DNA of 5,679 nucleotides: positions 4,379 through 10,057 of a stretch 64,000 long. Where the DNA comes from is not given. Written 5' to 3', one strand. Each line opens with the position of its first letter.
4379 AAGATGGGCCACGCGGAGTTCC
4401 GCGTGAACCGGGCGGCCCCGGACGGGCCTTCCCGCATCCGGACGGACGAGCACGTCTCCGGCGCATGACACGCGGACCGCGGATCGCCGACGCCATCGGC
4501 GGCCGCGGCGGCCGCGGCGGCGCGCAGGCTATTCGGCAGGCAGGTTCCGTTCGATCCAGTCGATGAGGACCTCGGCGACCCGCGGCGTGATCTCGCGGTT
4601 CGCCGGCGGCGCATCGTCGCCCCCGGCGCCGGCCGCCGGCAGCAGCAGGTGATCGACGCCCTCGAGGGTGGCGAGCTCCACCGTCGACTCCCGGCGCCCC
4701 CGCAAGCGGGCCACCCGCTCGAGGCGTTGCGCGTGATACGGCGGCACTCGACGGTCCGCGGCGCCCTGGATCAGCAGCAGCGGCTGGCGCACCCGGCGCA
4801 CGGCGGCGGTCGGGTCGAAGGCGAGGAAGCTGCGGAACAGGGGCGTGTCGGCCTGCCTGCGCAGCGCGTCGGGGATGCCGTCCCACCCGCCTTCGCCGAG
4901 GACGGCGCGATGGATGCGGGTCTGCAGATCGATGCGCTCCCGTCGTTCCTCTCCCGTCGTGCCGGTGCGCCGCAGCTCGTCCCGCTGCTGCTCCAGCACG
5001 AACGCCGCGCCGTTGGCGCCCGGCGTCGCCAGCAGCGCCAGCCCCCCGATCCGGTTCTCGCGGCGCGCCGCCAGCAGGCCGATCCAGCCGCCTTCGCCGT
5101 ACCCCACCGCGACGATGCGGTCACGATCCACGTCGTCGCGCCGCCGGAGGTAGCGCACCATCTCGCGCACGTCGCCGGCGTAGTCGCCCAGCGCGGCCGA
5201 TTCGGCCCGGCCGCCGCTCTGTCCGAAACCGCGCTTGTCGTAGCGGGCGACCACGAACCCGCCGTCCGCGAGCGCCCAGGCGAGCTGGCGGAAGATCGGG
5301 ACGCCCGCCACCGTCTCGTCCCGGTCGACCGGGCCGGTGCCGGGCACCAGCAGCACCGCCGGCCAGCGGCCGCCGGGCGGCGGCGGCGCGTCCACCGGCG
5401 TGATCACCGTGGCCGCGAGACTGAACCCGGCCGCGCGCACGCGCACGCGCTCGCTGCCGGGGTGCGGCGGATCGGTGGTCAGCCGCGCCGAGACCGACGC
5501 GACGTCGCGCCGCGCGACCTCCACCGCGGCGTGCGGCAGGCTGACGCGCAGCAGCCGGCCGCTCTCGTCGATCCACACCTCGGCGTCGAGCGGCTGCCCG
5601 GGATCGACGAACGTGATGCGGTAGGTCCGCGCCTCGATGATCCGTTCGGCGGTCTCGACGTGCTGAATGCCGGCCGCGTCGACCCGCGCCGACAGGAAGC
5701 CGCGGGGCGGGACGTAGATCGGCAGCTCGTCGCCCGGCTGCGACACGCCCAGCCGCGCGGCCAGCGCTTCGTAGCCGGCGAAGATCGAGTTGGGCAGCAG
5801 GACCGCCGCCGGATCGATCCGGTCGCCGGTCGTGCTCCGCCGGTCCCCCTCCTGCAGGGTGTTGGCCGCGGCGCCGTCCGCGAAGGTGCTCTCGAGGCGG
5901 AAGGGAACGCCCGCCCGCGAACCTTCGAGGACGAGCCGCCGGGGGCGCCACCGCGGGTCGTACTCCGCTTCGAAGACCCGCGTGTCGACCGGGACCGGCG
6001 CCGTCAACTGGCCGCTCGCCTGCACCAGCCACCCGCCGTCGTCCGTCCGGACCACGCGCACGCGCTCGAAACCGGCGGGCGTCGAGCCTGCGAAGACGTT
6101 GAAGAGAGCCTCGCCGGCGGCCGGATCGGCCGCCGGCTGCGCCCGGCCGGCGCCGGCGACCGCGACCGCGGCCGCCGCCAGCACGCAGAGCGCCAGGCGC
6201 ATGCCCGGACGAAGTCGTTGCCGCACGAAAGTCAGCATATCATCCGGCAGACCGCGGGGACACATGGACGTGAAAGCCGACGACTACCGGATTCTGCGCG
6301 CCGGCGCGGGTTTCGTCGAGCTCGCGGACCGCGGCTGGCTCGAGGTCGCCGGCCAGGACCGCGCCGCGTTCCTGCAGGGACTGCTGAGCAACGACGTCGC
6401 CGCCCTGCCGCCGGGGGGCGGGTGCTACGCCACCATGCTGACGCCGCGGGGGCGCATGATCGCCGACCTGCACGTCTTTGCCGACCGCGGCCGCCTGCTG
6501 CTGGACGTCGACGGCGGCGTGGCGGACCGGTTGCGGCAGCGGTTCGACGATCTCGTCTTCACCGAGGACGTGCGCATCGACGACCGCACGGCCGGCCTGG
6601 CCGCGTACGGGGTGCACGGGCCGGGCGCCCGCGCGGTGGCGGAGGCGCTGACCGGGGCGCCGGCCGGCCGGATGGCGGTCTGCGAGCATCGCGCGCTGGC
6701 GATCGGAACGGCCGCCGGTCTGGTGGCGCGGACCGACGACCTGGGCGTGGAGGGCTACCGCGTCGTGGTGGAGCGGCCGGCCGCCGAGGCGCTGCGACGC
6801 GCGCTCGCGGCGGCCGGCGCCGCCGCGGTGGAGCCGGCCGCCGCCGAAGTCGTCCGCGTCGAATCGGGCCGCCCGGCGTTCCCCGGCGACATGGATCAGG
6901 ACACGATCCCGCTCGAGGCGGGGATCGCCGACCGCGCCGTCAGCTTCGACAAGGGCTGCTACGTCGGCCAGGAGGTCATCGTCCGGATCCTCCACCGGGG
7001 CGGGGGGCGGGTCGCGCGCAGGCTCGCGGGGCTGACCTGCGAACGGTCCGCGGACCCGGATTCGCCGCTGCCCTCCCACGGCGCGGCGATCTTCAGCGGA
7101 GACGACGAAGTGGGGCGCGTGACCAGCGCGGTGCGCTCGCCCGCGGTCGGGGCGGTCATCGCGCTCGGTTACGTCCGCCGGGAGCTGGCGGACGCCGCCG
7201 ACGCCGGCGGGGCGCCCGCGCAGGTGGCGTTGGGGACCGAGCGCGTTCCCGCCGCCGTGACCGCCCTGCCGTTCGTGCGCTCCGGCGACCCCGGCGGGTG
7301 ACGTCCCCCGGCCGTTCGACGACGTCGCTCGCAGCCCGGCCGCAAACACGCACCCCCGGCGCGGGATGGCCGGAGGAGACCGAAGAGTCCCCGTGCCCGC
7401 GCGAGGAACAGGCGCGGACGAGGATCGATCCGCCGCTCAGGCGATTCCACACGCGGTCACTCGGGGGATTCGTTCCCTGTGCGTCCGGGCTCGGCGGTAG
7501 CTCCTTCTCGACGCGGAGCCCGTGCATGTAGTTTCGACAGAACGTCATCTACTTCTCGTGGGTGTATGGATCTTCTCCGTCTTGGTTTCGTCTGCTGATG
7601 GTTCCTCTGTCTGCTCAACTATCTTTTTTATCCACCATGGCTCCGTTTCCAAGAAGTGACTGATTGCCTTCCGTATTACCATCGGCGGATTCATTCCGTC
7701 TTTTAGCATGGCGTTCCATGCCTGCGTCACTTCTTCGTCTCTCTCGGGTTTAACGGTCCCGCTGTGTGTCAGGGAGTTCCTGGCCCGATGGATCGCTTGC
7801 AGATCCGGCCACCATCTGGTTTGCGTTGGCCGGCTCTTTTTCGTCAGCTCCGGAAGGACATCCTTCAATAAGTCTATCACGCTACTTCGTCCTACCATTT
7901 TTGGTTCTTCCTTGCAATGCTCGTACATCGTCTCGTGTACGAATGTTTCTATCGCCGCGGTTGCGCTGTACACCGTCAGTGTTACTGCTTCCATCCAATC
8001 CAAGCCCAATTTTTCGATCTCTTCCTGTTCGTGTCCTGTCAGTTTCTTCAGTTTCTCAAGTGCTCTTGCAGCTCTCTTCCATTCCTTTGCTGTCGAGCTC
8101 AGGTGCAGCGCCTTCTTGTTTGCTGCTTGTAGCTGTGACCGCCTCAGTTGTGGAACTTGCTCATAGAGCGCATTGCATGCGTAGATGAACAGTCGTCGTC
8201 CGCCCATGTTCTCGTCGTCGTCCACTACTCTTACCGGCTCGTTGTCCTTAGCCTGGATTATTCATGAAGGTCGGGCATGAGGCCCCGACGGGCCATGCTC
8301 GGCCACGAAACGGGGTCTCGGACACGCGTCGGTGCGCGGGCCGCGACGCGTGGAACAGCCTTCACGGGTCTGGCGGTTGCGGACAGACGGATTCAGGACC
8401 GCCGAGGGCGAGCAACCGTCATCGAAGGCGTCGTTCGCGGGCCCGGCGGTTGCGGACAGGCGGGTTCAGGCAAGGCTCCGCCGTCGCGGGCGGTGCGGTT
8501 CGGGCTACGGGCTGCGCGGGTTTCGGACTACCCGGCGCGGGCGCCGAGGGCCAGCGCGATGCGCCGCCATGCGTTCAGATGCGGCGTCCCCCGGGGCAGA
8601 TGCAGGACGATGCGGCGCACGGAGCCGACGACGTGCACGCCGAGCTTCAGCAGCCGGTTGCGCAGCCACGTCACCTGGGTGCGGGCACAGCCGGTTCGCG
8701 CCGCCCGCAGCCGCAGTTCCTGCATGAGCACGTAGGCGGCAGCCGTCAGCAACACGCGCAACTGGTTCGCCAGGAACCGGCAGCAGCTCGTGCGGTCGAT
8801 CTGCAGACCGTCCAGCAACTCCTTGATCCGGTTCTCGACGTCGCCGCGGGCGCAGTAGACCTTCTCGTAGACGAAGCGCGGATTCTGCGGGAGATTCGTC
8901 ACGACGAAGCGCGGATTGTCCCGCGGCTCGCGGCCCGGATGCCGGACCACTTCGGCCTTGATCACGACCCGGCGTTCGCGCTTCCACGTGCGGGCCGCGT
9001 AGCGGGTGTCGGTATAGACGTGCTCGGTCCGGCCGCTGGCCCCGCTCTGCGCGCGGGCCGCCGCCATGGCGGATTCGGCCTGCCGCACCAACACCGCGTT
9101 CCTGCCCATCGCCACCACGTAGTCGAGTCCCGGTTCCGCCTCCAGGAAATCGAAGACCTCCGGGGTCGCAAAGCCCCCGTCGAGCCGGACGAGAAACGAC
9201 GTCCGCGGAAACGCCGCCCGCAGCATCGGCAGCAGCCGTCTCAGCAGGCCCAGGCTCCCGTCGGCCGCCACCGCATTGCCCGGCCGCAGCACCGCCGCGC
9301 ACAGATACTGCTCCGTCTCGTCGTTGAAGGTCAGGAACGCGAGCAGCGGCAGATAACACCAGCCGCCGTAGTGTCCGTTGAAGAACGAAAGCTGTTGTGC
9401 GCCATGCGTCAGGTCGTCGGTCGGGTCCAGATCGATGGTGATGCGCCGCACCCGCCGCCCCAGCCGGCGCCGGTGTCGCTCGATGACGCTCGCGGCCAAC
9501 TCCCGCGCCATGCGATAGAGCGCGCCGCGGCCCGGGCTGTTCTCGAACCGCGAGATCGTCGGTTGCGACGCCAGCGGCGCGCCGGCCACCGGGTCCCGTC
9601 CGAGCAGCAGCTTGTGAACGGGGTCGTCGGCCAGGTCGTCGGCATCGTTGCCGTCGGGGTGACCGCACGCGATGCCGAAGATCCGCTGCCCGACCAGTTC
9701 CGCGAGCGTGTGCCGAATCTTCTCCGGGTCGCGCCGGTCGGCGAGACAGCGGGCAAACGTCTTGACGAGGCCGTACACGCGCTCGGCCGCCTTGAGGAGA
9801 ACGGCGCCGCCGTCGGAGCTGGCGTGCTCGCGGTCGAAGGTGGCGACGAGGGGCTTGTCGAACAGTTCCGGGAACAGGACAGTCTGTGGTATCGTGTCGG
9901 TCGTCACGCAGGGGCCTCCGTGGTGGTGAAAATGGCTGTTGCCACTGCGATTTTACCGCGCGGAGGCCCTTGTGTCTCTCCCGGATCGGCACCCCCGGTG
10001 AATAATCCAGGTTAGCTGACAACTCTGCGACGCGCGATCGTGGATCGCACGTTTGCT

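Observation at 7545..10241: IS1380-family element sits inside a low-GC gene; in-silico excision restores one continuous ~310-codon frame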

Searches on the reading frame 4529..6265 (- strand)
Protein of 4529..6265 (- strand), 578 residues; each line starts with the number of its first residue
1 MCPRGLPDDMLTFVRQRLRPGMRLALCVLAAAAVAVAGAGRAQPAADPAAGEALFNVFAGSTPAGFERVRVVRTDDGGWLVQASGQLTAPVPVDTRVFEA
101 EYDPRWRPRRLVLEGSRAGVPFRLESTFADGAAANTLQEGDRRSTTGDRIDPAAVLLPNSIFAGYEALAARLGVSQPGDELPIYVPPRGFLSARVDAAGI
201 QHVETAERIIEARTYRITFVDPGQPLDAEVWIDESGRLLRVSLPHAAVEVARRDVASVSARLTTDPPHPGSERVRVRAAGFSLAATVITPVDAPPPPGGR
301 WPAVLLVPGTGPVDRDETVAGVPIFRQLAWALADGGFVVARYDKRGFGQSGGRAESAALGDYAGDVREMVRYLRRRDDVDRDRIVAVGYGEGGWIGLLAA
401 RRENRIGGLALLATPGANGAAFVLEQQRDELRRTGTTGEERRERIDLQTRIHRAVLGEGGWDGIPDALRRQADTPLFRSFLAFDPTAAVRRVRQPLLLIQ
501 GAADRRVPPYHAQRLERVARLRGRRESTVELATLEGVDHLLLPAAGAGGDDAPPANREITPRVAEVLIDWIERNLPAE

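Call 51: search_protein_families(library=pfam, proteins=[window:4529-6265:-], max_evalue=0.01)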
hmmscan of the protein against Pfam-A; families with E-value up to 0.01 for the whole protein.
window:4529-6265:- (578 aa): 7 families
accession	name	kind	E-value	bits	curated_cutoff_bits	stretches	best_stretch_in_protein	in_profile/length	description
PF12146.15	Hydrolase_4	-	8.2e-14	51.9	27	1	325-414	20-109/239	Serine aminopeptidase, S33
PF00326.27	Peptidase_S9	-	1.6e-10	41.3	22.6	2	473-540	125-188/213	Prolyl oligopeptidase family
PF00561.26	Abhydrolase_1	-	5.5e-09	36.5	25.8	1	302-414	1-102/245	alpha/beta hydrolase fold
PF02129.25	Peptidase_S15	-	4.6e-07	30.2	23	1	280-403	2-116/262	X-Pro dipeptidyl-peptidase (S15 family)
PF20434.5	BD-FAE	-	3.8e-05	23.7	26.8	0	300-404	12-111/215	BD-FAE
PF19630.5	DUF6134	-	4.1e-05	24.2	27.9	1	190-246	122-175/184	Domain of unknown function (DUF6134)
PF01738.24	DLH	-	0.0032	17.5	21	0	364-407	79-122/217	Dienelactone hydrolase family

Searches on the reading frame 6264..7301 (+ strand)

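Call 51: search_protein_families(library=pfam, proteins=[window:6264-7301:+], max_evalue=0.01)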
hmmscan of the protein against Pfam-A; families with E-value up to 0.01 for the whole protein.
window:6264-7301:+ (345 aa): 2 families
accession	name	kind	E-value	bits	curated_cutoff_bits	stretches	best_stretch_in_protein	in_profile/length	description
PF01571.26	GCV_T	-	7.2e-35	120.9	25.6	1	6-221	31-252/255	Aminomethyltransferase folate-binding domain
PF08669.17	GCV_T_C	-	8.3e-17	61.3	25.9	1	252-338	1-79/80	Glycine cleavage T-protein C-terminal barrel domain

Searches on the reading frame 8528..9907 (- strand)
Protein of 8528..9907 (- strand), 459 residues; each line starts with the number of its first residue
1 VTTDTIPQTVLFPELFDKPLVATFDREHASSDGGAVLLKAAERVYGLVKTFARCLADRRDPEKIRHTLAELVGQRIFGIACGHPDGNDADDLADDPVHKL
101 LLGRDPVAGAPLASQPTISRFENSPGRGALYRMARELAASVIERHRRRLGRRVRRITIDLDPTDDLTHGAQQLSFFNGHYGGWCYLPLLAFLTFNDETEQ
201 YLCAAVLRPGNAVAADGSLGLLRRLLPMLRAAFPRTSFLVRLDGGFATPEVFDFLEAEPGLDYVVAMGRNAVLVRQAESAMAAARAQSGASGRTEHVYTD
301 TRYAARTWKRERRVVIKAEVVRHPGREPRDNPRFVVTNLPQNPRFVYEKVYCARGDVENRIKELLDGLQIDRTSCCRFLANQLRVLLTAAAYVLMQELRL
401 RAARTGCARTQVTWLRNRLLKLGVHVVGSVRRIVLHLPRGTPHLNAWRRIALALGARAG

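Call 5: search_protein_families(library=pfam, proteins=[window:8528-9907:-], max_evalue=1)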
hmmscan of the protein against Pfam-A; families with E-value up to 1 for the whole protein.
window:8528-9907:- (459 aa): 4 families
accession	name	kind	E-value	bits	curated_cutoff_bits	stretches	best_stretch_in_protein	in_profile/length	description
PF13701.12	DDE_Tnp_1_4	-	1.4e-125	419.4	34.7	1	13-451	2-427/435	Transposase DDE domain group 1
PF01609.27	DDE_Tnp_1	-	2.6e-15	57.2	23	1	157-394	6-200/200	Transposase DDE domain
PF13546.12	DDE_5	-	0.00024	21.2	27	1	221-311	163-251/272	DDE superfamily endonuclease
PF13808.11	DDE_Tnp_1_assoc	-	0.021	15.3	32.3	1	55-111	7-63/88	DDE_Tnp_1-associated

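Call 7: search_protein_families(library=ncbifam, proteins=[window:8528-9907:-], max_evalue=1)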
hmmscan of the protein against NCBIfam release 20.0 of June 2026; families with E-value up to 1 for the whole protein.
window:8528-9907:- (459 aa): 2 families
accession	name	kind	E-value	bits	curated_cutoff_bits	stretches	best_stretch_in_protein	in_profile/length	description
NF033539.1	transpos_IS1380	equivalog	1e-109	367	180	1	22-439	2-417/419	IS1380 family transposase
NF049999.1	transpos_IS701_3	equivalog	0.0012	17.9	170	1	181-277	140-219/412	IS701 family transposase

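Call 34: find_related_loci(query=window:8528-9907:-, collection=genome_contigs, flank=3000)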
Query window:8528-9907:- (459 aa) in genome_contigs; peptide patterns used: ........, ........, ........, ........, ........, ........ (x = any residue, [..] = any of these).
584 stretches matched a pattern (row limit reached: there are more); 527 encode a relative of the query (tblastn E <= 1e-3); the best 80 are kept; 79 distinct loci.
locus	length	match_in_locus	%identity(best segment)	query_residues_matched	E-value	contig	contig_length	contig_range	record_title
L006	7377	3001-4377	97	1-459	0e+0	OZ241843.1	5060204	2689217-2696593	MAG: Vicinamibacterales bacterium isolate d728d8a6-ce75-4a6f-b799-faf650d2db42 genome assembly, chromosome: 1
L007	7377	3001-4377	96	1-459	0e+0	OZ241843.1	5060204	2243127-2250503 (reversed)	MAG: Vicinamibacterales bacterium isolate d728d8a6-ce75-4a6f-b799-faf650d2db42 genome assembly, chromosome: 1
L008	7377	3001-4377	95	1-459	0e+0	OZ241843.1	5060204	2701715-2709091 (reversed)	MAG: Vicinamibacterales bacterium isolate d728d8a6-ce75-4a6f-b799-faf650d2db42 genome assembly, chromosome: 1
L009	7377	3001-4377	88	1-459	0e+0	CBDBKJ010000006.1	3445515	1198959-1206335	MAG: Vicinamibacterales bacterium isolate 439a5d20-bfdb-4aba-b463-0bc3b0a73bd6 genome assembly, contig: contig_6, whole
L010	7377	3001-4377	88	1-459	0e+0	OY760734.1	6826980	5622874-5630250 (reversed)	MAG: Vicinamibacterales bacterium isolate 10b48155-431e-4809-9d43-759f23ff96f9 genome assembly, chromosome: 1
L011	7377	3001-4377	89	1-459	0e+0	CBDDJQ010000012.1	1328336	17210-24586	MAG: Vicinamibacterales bacterium isolate 129384ec-5128-4c8d-99b8-9bb019431b25 genome assembly, contig: contig_12, whole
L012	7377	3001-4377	89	1-459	0e+0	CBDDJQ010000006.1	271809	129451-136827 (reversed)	MAG: Vicinamibacterales bacterium isolate 129384ec-5128-4c8d-99b8-9bb019431b25 genome assembly, contig: contig_6, whole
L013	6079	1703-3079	89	1-459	0e+0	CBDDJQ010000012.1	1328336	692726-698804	MAG: Vicinamibacterales bacterium isolate 129384ec-5128-4c8d-99b8-9bb019431b25 genome assembly, contig: contig_12, whole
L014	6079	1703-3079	89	1-459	0e+0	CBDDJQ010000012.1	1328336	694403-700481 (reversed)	MAG: Vicinamibacterales bacterium isolate 129384ec-5128-4c8d-99b8-9bb019431b25 genome assembly, contig: contig_12, whole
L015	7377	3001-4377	89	1-459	0e+0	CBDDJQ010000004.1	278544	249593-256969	MAG: Vicinamibacterales bacterium isolate 129384ec-5128-4c8d-99b8-9bb019431b25 genome assembly, contig: contig_4, whole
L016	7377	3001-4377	89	1-459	0e+0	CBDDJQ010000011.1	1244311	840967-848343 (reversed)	MAG: Vicinamibacterales bacterium isolate 129384ec-5128-4c8d-99b8-9bb019431b25 genome assembly, contig: contig_11, whole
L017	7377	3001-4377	89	1-459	0e+0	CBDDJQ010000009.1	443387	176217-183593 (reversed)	MAG: Vicinamibacterales bacterium isolate 129384ec-5128-4c8d-99b8-9bb019431b25 genome assembly, contig: contig_9, whole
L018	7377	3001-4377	89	1-459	0e+0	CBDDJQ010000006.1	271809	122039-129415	MAG: Vicinamibacterales bacterium isolate 129384ec-5128-4c8d-99b8-9bb019431b25 genome assembly, contig: contig_6, whole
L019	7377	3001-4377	89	1-459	0e+0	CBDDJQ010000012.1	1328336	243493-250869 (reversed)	MAG: Vicinamibacterales bacterium isolate 129384ec-5128-4c8d-99b8-9bb019431b25 genome assembly, contig: contig_12, whole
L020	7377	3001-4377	89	1-459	0e+0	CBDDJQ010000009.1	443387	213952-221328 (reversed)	MAG: Vicinamibacterales bacterium isolate 129384ec-5128-4c8d-99b8-9bb019431b25 genome assembly, contig: contig_9, whole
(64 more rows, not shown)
